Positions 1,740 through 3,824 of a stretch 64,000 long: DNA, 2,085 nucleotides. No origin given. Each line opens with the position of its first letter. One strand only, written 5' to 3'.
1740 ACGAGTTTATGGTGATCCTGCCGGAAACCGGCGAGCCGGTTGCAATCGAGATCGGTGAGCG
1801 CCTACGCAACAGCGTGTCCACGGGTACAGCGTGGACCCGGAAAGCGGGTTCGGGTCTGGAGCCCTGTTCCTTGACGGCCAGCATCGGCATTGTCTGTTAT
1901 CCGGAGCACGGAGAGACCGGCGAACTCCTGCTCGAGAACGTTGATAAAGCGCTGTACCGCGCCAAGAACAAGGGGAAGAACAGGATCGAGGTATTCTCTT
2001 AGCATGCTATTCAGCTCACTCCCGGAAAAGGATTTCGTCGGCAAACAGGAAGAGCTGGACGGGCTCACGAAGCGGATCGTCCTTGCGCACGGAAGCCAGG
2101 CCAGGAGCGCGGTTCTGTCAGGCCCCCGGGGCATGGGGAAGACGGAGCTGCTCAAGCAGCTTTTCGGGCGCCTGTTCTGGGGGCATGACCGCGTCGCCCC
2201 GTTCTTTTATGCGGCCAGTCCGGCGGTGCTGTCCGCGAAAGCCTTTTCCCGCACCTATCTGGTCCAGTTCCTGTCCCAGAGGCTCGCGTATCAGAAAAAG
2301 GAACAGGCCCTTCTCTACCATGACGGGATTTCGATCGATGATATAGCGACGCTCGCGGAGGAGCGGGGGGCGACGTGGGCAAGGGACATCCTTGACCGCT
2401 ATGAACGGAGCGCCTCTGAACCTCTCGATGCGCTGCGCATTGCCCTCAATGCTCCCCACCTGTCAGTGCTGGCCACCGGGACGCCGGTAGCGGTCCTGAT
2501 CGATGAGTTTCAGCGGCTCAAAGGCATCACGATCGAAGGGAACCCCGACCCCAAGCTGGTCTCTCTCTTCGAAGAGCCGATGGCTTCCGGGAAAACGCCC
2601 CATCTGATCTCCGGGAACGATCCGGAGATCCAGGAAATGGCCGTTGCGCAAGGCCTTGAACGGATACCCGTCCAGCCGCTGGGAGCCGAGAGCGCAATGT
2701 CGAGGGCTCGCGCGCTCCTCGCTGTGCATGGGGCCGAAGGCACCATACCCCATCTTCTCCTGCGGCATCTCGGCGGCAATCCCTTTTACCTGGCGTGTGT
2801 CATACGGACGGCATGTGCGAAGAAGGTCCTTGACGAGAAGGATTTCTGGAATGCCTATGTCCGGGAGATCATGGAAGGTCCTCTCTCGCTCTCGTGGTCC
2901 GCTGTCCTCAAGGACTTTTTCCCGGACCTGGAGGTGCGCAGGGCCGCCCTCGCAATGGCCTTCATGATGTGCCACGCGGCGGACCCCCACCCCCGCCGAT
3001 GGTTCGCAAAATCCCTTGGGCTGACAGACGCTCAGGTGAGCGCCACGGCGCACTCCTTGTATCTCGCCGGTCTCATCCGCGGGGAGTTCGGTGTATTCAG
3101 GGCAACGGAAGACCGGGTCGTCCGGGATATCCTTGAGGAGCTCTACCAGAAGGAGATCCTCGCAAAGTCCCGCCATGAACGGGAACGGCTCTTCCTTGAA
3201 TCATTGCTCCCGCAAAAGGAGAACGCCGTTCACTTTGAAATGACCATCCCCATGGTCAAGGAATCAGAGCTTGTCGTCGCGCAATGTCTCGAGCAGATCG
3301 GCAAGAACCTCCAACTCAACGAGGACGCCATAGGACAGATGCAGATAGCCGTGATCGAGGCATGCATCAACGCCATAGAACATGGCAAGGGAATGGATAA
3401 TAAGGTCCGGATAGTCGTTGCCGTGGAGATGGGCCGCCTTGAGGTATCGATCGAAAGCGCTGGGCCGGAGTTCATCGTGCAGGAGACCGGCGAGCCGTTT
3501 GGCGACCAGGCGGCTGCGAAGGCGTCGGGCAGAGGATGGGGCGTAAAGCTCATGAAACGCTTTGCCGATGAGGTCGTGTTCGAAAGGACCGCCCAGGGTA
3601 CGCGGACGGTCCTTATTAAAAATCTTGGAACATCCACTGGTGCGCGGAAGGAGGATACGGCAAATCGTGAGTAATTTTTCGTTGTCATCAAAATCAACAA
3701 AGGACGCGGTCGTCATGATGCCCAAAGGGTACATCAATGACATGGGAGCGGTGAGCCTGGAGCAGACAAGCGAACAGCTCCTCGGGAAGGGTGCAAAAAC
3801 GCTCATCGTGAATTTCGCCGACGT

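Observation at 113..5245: Partner-switching module embedded between c-di-GMP synthesis and degradation genes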

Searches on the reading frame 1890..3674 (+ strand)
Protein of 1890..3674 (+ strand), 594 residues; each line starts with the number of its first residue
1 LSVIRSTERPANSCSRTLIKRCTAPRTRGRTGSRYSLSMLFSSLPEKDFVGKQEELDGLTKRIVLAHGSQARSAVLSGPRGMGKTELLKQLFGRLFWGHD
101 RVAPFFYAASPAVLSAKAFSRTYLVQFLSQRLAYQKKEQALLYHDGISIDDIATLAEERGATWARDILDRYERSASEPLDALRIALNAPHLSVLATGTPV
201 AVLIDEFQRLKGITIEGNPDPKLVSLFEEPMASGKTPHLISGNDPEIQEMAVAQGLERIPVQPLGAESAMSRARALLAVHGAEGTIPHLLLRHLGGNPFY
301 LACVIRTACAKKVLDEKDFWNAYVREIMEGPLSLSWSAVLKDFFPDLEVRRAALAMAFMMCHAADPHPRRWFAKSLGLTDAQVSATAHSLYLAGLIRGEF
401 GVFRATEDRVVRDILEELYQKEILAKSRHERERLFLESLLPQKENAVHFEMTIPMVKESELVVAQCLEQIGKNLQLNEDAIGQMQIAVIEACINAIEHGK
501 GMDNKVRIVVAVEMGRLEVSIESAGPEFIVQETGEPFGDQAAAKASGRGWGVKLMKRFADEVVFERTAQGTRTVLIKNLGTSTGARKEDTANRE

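Call 3: search_protein_families(library=pfam, proteins=[window:1890-3674:+], max_evalue=0.01)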
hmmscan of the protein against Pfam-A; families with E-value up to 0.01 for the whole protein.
window:1890-3674:+ (594 aa): 6 families
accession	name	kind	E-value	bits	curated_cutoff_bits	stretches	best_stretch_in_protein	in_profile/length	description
PF13581.12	HATPase_c_2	-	3.3e-16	59.9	27.4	1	463-577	11-127/127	Histidine kinase-like ATPase domain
PF13191.12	AAA_16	-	1.6e-08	35.7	32.6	1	49-211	2-145/167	AAA ATPase domain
PF13401.12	AAA_22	-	6.7e-07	30.1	27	1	69-211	3-97/130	AAA domain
PF01637.24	ATPase_2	-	6.1e-06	26.6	33.2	1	66-241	15-153/225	ATPase domain predominantly from Archaea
PF02518.31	HATPase_c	-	4.9e-05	24.2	26.4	1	484-573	6-103/111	Histidine kinase-, DNA gyrase B-, and HSP90-like ATPase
PF13173.12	AAA_14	-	0.00025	21.5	27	1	73-140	4-64/129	AAA domain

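Call 8: find_homologous_proteins(query=window:2004-3674:+, max_evalue=0.001)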
Query window:2004-3674:+ (556 aa): 314 proteins with E <= 0.001 among 8000 candidates; the best 120 are listed.
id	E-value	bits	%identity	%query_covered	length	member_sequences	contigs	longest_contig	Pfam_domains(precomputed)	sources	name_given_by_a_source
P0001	0.0e+0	1226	99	100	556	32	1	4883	PF13581.13,PF13401.13,PF01637.25,PF13191.13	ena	-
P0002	0.0e+0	1185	96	100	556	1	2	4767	PF13581.13,PF13401.13,PF01637.25,PF13191.13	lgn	-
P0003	0.0e+0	1185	96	100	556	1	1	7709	PF13581.13,PF13401.13,PF01637.25,PF13191.13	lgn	-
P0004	0.0e+0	1183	95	100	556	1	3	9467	PF13581.13,PF13401.13,PF01637.25,PF13191.13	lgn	-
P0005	0.0e+0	1100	88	100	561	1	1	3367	PF13581.13,PF13401.13,PF01637.25,PF13191.13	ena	-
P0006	0.0e+0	1066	86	100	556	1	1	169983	PF13581.13,PF13191.13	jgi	jgi:serine/threonine-protein kinase RsbW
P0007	0.0e+0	1062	87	100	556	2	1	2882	PF13581.13,PF13401.13,PF13191.13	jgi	jgi:serine/threonine-protein kinase RsbW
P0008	0.0e+0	1060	86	100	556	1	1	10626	PF13581.13,PF02518.32,PF13401.13,PF13191.13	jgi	jgi:serine/threonine-protein kinase RsbW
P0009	0.0e+0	1056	85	100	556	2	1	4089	PF13581.13,PF02518.32,PF13401.13,PF13191.13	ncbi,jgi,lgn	jgi:serine/threonine-protein kinase RsbW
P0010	0.0e+0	1052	85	100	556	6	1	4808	PF13581.13,PF02518.32,PF13401.13,PF01637.25,PF13191.13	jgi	jgi:serine/threonine-protein kinase RsbW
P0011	0.0e+0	1014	83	100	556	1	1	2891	PF13581.13,PF13191.13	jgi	-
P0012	9.4e-265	898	72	100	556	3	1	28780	PF13581.13,PF02518.32,PF13191.13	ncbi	-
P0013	5.5e-261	885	72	100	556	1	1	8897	PF13581.13,PF02518.32,PF13191.13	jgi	jgi:serine/threonine-protein kinase RsbW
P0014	2.7e-260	883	72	100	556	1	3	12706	PF13581.13,PF02518.32,PF01637.25,PF13191.13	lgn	-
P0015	5.7e-260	882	70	100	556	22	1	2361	PF13581.13,PF02518.32,PF01637.25,PF13191.13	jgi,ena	-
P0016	3.5e-258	876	71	100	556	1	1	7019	PF13581.13,PF02518.32,PF01637.25,PF13191.13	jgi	jgi:serine/threonine-protein kinase RsbW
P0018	9.5e-253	858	70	100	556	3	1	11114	PF13581.13,PF02518.32,PF01637.25,PF13191.13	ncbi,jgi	jgi:serine/threonine-protein kinase RsbW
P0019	9.6e-253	858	69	100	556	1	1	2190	PF13581.13,PF02518.32,PF13401.13,PF01637.25,PF13191.13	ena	-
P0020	1.7e-249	847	70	100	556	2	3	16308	PF13581.13,PF02518.32,PF01637.25,PF13191.13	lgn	-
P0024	9.6e-246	835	68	99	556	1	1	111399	PF13581.13,PF13401.13,PF01637.25,PF13191.13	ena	-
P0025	7.2e-243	825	66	100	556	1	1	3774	PF13581.13,PF02518.32,PF01637.25,PF13191.13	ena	-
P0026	5.0e-242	823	67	100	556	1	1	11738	PF13581.13,PF02518.32,PF01637.25,PF13191.13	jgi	-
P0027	2.7e-240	817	65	100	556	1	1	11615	PF13581.13,PF02518.32,PF13401.13,PF01637.25,PF13191.13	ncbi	ncbi:MAG: ATP-binding protein [Betaproteobacteria bacterium]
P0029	5.4e-238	809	65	100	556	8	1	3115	PF13581.13,PF02518.32,PF01637.25,PF13191.13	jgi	jgi:anti-sigma regulatory factor (Ser/Thr protein kinase)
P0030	8.7e-237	805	64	100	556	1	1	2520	PF13581.13,PF02518.32,PF13401.13,PF01637.25,PF13191.13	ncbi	-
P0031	2.1e-231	788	63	100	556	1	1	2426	PF13581.13,PF02518.32,PF13401.13,PF01637.25,PF13191.13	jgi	jgi:anti-sigma regulatory factor (Ser/Thr protein kinase)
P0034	5.1e-226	770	63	100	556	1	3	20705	PF13581.13,PF01637.25,PF13191.13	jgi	jgi:anti-sigma regulatory factor (Ser/Thr protein kinase)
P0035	7.7e-226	769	61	100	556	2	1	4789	PF13581.13,PF02518.32,PF01637.25,PF13191.13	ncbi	-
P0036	2.2e-225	768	62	100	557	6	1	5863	PF13581.13,PF01637.25,PF13191.13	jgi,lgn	-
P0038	6.8e-225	766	62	100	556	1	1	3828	PF13581.13,PF02518.32,PF01637.25,PF13191.13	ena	-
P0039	9.6e-225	766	62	100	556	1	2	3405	PF13581.13,PF02518.32,PF01637.25,PF13191.13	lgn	-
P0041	3.1e-222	757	61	100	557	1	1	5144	PF13581.13,PF01637.25,PF13191.13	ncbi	-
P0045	4.0e-221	754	62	100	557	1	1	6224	PF13581.13,PF02518.32,PF01637.25,PF13191.13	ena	-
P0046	9.1e-221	752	61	100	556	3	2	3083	PF13581.13,PF02518.32,PF01637.25,PF13191.13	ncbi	-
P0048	4.1e-220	750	60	100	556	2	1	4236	PF13581.13,PF13401.13,PF01637.25,PF13191.13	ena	-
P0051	5.7e-220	750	61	100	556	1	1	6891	PF13581.13,PF02518.32,PF01637.25,PF13191.13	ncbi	-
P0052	1.6e-219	748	60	100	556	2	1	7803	PF13581.13,PF02518.32,PF01637.25,PF13191.13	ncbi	-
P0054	3.9e-219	747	60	100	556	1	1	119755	PF13581.13,PF02518.32,PF13401.13,PF13191.13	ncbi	-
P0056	6.1e-219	746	61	100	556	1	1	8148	PF13581.13,PF02518.32,PF01637.25,PF13191.13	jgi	jgi:serine/threonine-protein kinase RsbW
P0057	7.9e-219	746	60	100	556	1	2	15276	PF13581.13,PF01637.25,PF13191.13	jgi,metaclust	metaclust:\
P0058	9.4e-219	746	60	100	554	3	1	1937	PF13581.13,PF02518.32,PF01637.25,PF13191.13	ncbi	-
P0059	1.0e-218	746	60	100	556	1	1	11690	PF13581.13,PF13401.13,PF01637.25,PF13191.13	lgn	-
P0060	2.4e-218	744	60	100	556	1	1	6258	PF13581.13,PF02518.32,PF01637.25,PF13191.13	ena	-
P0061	9.3e-218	743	60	100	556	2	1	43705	PF13581.13,PF02518.32,PF01637.25,PF13191.13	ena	-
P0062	1.2e-217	742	60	100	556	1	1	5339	PF13581.13,PF02518.32,PF01637.25,PF13191.13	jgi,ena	-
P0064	2.1e-217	741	61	99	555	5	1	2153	PF13581.13,PF02518.32,PF13401.13,PF01637.25,PF13191.13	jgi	jgi:anti-sigma regulatory factor (Ser/Thr protein kinase)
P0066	3.0e-217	741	60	100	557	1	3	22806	PF13581.13,PF01637.25,PF13191.13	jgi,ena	-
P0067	4.3e-217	740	60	100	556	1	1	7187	PF13581.13,PF02518.32,PF01637.25,PF13191.13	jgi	-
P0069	5.3e-217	740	60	100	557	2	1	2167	PF13581.13,PF01637.25,PF13191.13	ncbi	-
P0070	9.6e-217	739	60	100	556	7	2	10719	PF13581.13,PF02518.32,PF01637.25,PF13191.13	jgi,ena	-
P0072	1.2e-216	739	61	99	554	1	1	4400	PF13581.13,PF02518.32,PF13401.13,PF01637.25,PF13191.13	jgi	jgi:serine/threonine-protein kinase RsbW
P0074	2.9e-216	738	60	100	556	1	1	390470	PF13581.13,PF02518.32,PF01637.25,PF13191.13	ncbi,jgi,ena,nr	ncbi:MAG: ATP-binding protein [Nitrospirae bacterium]|nr:ATP-binding protein [Nitrospirota bacterium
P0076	6.2e-216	737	60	100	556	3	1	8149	PF13581.13,PF02518.32,PF01637.25,PF13191.13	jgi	-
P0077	9.1e-216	736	60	100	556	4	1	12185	PF13581.13,PF01637.25,PF13191.13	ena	-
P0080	1.7e-215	735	60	100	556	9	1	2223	PF13581.13,PF02518.32,PF01637.25,PF13191.13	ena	-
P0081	1.8e-215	735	60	100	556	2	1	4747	PF13581.13,PF01637.25,PF13191.13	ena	-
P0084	2.3e-215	735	59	100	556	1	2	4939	PF13581.13,PF01637.25,PF13191.13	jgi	jgi:anti-sigma regulatory factor (Ser/Thr protein kinase)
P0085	3.1e-215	734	60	100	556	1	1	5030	PF13581.13,PF02518.32,PF01637.25,PF13191.13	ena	-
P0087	5.0e-215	734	60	100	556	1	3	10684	PF13581.13,PF02518.32,PF01637.25,PF13191.13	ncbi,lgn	-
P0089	5.1e-215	733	59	100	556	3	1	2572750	PF13581.13,PF02518.32,PF13191.13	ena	-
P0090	5.7e-215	733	59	100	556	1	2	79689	PF13581.13,PF02518.32,PF01637.25,PF13191.13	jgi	jgi:anti-sigma regulatory factor (Ser/Thr protein kinase)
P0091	6.1e-215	733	60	100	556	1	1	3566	PF13581.13,PF02518.32,PF01637.25,PF13191.13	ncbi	-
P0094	2.3e-214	731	60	100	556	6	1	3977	PF13581.13,PF02518.32,PF01637.25,PF13191.13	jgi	-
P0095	2.3e-214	731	59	100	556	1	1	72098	PF13581.13,PF02518.32,PF13401.13,PF01637.25,PF13191.13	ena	-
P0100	1.0e-213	729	59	100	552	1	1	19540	PF13581.13,PF02518.32,PF13401.13,PF01637.25,PF13191.13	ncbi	-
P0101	2.9e-213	728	59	100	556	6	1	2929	PF13581.13,PF02518.32,PF01637.25,PF13191.13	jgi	jgi:anti-sigma regulatory factor (Ser/Thr protein kinase)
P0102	4.7e-213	727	59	100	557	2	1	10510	PF13581.13,PF01637.25,PF13191.13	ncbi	-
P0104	6.9e-213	726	60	100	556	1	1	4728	PF13581.13,PF02518.32,PF01637.25,PF13191.13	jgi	jgi:serine/threonine-protein kinase RsbW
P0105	1.0e-212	726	60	100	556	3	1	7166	PF13581.13,PF01637.25,PF13191.13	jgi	jgi:serine/threonine-protein kinase RsbW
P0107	1.8e-212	725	61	99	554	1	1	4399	PF13581.13,PF02518.32,PF01637.25,PF13191.13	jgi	jgi:anti-sigma regulatory factor (Ser/Thr protein kinase)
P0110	2.6e-212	725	61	100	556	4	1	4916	PF13581.13,PF01637.25,PF13191.13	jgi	-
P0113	9.0e-212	723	61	99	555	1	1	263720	PF13581.13,PF02518.32,PF01637.25,PF13191.13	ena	-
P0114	9.6e-212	723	58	100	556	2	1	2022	PF13581.13,PF02518.32,PF13401.13,PF01637.25,PF13191.13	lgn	-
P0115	1.2e-211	722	58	100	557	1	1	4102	PF13581.13,PF01637.25,PF13191.13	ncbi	-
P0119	5.4e-211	720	60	98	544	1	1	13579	PF13581.13,PF02518.32,PF01637.25,PF13191.13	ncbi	ncbi:MAG TPA: ATP-binding protein [Nitrospirota bacterium]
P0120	5.8e-211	720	58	100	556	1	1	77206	PF13581.13,PF02518.32,PF01637.25,PF13191.13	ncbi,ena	-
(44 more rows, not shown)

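Call 10: find_related_loci(query=window:2004-3674:+, collection=genome_contigs, flank=10000)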
Query window:2004-3674:+ (556 aa) in genome_contigs; peptide patterns used: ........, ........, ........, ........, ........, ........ (x = any residue, [..] = any of these).
36 stretches matched a pattern; 1 encode a relative of the query (tblastn E <= 1e-3); 1 distinct loci.
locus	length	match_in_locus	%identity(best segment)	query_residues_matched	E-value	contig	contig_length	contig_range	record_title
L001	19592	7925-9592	96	1-556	0e+0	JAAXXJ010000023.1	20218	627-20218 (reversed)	MAG: Nitrospirae bacterium isolate W9_Combined_metabat2_096 W9_Combined_metabat2_096_NODE_1431, whole genome shotgun seq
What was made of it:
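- Tried and rejected: The genome_contigs scan with the single g2 protein returned only one locus, L001 (call 10), and used up that collection.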

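Call 12: find_encoding_contigs(protein=P0006, flank=10000, max_places=3)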
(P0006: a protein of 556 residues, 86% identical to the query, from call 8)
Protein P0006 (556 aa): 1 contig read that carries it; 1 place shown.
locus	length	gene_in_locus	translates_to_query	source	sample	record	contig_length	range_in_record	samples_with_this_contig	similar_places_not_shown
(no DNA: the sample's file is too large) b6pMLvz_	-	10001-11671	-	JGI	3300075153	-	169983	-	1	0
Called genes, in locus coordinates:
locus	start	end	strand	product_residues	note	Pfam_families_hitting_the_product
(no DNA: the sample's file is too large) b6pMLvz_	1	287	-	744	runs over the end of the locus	PF00890:FAD_binding_2 (weak), PF01266:DAO (weak), PF07992:Pyr_redox_2, PF12831:FAD_oxidored, PF13450:NAD_binding_8 (weak), PF13237:Fer4_10 (weak), PF13187:Fer4_9, PF02662:FlpD, +4 more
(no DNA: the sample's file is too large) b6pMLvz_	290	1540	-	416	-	PF00890:FAD_binding_2, PF01134:GIDA (faint), PF01266:DAO (weak), PF01593:Amino_oxidase (faint), PF03486:HI0933_like (faint), PF07992:Pyr_redox_2 (weak), PF12831:FAD_oxidored, PF13450:NAD_binding_8, +6 more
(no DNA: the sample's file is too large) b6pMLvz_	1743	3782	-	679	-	PF00890:FAD_binding_2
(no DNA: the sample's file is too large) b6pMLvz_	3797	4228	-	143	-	PF00037:Fer4 (faint), PF13237:Fer4_10 (faint), PF12838:Fer4_7 (weak), PF13187:Fer4_9 (weak), PF12139:APS-reductase_C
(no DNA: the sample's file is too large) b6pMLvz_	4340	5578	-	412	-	PF14306:PUA_2, PF01747:ATP-sulfurylase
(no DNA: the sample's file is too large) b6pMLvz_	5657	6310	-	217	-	PF00406:ADK, PF13207:AAA_17, PF05191:ADK_lid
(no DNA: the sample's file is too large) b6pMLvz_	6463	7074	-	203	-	PF01725:Ham1p_like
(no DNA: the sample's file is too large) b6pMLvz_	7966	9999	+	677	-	PF10114:PocR, PF01590:GAF, PF13185:GAF_2, PF13492:GAF_3, PF00990:GGDEF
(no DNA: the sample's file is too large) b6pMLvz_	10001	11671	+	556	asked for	PF13191:AAA_16, PF13581:HATPase_c_2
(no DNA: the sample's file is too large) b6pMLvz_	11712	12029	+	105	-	PF01740:STAS, PF13466:STAS_2 (weak)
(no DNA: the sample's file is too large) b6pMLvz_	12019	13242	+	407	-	PF08668:HDOD, PF13487:HD_5, PF01966:HD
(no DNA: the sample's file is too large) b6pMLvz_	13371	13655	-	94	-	-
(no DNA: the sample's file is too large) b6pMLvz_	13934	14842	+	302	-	PF00481:PP2C, PF13672:PP2C_2, PF07228:SpoIIE (weak)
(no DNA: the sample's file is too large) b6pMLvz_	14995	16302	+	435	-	PF00092:VWA, PF13519:VWA_2, PF13768:VWA_3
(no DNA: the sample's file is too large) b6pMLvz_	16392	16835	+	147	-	PF13240:Zn_Ribbon_1 (faint), PF00498:FHA, PF16697:Yop-YscD_cpl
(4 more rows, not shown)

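Call 13: find_encoding_contigs(protein=P0074, flank=10000, max_places=2)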
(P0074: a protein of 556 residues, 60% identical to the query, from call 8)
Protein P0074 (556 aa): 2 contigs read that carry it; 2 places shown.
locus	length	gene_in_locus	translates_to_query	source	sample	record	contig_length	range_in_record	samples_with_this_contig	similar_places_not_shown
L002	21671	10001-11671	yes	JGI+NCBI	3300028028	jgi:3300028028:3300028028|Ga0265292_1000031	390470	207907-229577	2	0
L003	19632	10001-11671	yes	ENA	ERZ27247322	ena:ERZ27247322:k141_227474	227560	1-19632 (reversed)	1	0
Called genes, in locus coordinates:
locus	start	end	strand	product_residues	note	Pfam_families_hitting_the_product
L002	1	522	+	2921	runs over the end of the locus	PF07603:Lcl_C, PF05345:He_PIG, PF24908:Ig_SIBA-E_2nd (faint), PF05345:He_PIG, PF18657:YDG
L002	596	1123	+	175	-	-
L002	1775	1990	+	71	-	-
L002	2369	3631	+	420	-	PF00963:Cohesin (faint)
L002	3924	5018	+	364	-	PF13717:Zn_ribbon_4, PF13719:Zn_ribbon_5 (weak), PF00072:Response_reg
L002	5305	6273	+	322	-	PF00140:Sigma70_r1_2, PF04542:Sigma70_r2, PF04539:Sigma70_r3, PF04545:Sigma70_r4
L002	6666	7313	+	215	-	PF07589:PEP_exosort_dom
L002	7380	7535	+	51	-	PF07589:PEP_exosort_dom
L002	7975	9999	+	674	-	PF10114:PocR, PF01590:GAF, PF13185:GAF_2, PF13492:GAF_3, PF00990:GGDEF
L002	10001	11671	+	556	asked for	PF01637:ATPase_2 (faint), PF13191:AAA_16 (faint), PF13581:HATPase_c_2, PF02518:HATPase_c (weak)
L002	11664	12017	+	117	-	PF01740:STAS, PF13466:STAS_2 (weak)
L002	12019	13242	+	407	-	PF08668:HDOD, PF13487:HD_5, PF01966:HD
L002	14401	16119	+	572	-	PF13205:Big_5, PF17164:DUF5122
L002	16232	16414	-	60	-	-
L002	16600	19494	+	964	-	PF14559:TPR_19, PF13432:TPR_16 (weak), PF14559:TPR_19 (weak), PF00515:TPR_1 (weak), PF07719:TPR_2 (weak), PF13432:TPR_16 (weak), PF14559:TPR_19 (weak), PF23914:TPR_CcmH_CycH, +28 more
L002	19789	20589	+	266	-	PF02563:Poly_export, PF10531:SLBB, PF22461:SLBB_2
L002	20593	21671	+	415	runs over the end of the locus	PF02706:Wzz, PF13807:GNVR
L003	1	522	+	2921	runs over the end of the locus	PF07603:Lcl_C, PF05345:He_PIG, PF24908:Ig_SIBA-E_2nd (faint), PF05345:He_PIG, PF18657:YDG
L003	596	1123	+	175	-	-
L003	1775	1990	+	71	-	-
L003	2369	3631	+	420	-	PF00963:Cohesin (faint)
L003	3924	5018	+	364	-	PF13717:Zn_ribbon_4, PF13719:Zn_ribbon_5 (weak), PF00072:Response_reg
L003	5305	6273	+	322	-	PF00140:Sigma70_r1_2, PF04542:Sigma70_r2, PF04539:Sigma70_r3, PF04545:Sigma70_r4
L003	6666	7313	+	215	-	PF07589:PEP_exosort_dom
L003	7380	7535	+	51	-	PF07589:PEP_exosort_dom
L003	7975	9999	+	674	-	PF10114:PocR, PF01590:GAF, PF13185:GAF_2, PF13492:GAF_3, PF00990:GGDEF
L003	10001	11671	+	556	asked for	PF01637:ATPase_2 (faint), PF13191:AAA_16 (faint), PF13581:HATPase_c_2, PF02518:HATPase_c (weak)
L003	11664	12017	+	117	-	PF01740:STAS, PF13466:STAS_2 (weak)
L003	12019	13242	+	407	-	PF08668:HDOD, PF13487:HD_5, PF01966:HD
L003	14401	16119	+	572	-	PF13205:Big_5, PF17164:DUF5122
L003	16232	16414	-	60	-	-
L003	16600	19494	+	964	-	PF14559:TPR_19, PF13432:TPR_16 (weak), PF14559:TPR_19 (weak), PF00515:TPR_1 (weak), PF07719:TPR_2 (weak), PF13432:TPR_16 (weak), PF14559:TPR_19 (weak), PF23914:TPR_CcmH_CycH, +28 more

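Call 14: find_encoding_contigs(protein=P0089, flank=10000, max_places=2)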
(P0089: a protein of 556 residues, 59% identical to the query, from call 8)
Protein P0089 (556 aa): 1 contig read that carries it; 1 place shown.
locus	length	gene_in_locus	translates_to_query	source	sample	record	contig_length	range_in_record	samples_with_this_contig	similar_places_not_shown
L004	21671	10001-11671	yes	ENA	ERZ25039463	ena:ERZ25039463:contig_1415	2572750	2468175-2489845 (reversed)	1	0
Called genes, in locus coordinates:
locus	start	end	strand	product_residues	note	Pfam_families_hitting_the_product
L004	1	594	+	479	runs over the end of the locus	PF02310:B12-binding, PF04055:Radical_SAM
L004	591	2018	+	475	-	PF00501:AMP-binding, PF13193:AMP-binding_C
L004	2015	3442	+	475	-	PF02310:B12-binding, PF04055:Radical_SAM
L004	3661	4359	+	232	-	PF01694:Rhomboid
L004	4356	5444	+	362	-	PF13717:Zn_ribbon_4, PF00072:Response_reg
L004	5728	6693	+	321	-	PF00140:Sigma70_r1_2, PF04542:Sigma70_r2, PF04539:Sigma70_r3, PF04545:Sigma70_r4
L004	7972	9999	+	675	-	PF10114:PocR, PF01590:GAF, PF13185:GAF_2, PF13492:GAF_3, PF00990:GGDEF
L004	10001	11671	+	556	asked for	PF13191:AAA_16, PF13581:HATPase_c_2, PF02518:HATPase_c (weak)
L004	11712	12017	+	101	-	PF01740:STAS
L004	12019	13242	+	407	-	PF08668:HDOD, PF13487:HD_5, PF01966:HD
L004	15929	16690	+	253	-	PF02563:Poly_export, PF22461:SLBB_2, PF10531:SLBB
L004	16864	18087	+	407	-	PF02706:Wzz (weak), PF13807:GNVR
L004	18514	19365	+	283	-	PF10609:ParA, PF01656:CbiA, PF13614:AAA_31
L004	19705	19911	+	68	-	-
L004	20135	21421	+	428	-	-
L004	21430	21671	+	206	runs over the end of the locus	PF13205:Big_5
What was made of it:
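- Checked: Relatives are 674-677 aa (calls 12-14), so about 10 codons lie upstream of the window.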

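Call 15: find_encoding_contigs(protein=P0024, flank=10000, max_places=2)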
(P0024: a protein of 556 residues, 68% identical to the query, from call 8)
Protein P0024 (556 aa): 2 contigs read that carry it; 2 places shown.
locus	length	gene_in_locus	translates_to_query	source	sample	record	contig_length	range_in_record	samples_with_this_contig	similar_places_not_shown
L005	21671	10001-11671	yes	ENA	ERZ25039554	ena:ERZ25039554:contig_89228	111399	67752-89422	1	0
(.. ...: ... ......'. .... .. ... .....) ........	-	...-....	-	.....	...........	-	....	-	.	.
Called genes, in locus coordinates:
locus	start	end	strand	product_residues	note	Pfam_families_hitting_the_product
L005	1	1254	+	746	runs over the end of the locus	PF16697:Yop-YscD_cpl, PF00498:FHA, PF00092:VWA, PF04056:Ssl1 (weak), PF13519:VWA_2, PF13768:VWA_3, PF00498:FHA, PF16697:Yop-YscD_cpl (weak)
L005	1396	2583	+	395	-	PF00069:Pkinase, PF07714:PK_Tyr_Ser-Thr, PF01636:APH (faint)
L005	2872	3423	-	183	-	-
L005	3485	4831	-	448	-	PF16697:Yop-YscD_cpl, PF00498:FHA, PF00158:Sigma54_activat, PF14532:Sigma54_activ_2, PF00004:AAA (weak), PF07728:AAA_5 (weak), PF25601:AAA_lid_14, PF02954:HTH_8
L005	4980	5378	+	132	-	PF16697:Yop-YscD_cpl, PF00498:FHA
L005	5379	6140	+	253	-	PF00481:PP2C, PF13672:PP2C_2, PF07228:SpoIIE (weak)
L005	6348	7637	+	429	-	PF00069:Pkinase, PF07714:PK_Tyr_Ser-Thr, PF03109:ABC1 (weak)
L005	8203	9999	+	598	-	PF01590:GAF, PF13185:GAF_2, PF13492:GAF_3, PF00990:GGDEF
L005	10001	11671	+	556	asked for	PF01637:ATPase_2 (weak), PF13191:AAA_16, PF13401:AAA_22 (faint), PF13581:HATPase_c_2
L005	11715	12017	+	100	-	PF01740:STAS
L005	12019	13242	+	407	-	PF01590:GAF (weak), PF13185:GAF_2 (weak), PF08668:HDOD, PF13487:HD_5, PF01966:HD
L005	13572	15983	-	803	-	PF00512:HisKA, PF02518:HATPase_c, PF00072:Response_reg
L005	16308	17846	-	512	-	PF00501:AMP-binding, PF13193:AMP-binding_C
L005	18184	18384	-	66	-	PF00313:CSD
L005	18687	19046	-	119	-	PF00190:Cupin_1, PF02311:AraC_binding (weak), PF07883:Cupin_2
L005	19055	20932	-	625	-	PF08448:PAS_4 (weak), PF00512:HisKA (weak), PF02518:HATPase_c, PF00072:Response_reg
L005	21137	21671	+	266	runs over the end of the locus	PF01966:HD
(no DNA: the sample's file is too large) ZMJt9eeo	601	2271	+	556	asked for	PF01637:ATPase_2 (weak), PF13191:AAA_16, PF13401:AAA_22 (faint), PF13581:HATPase_c_2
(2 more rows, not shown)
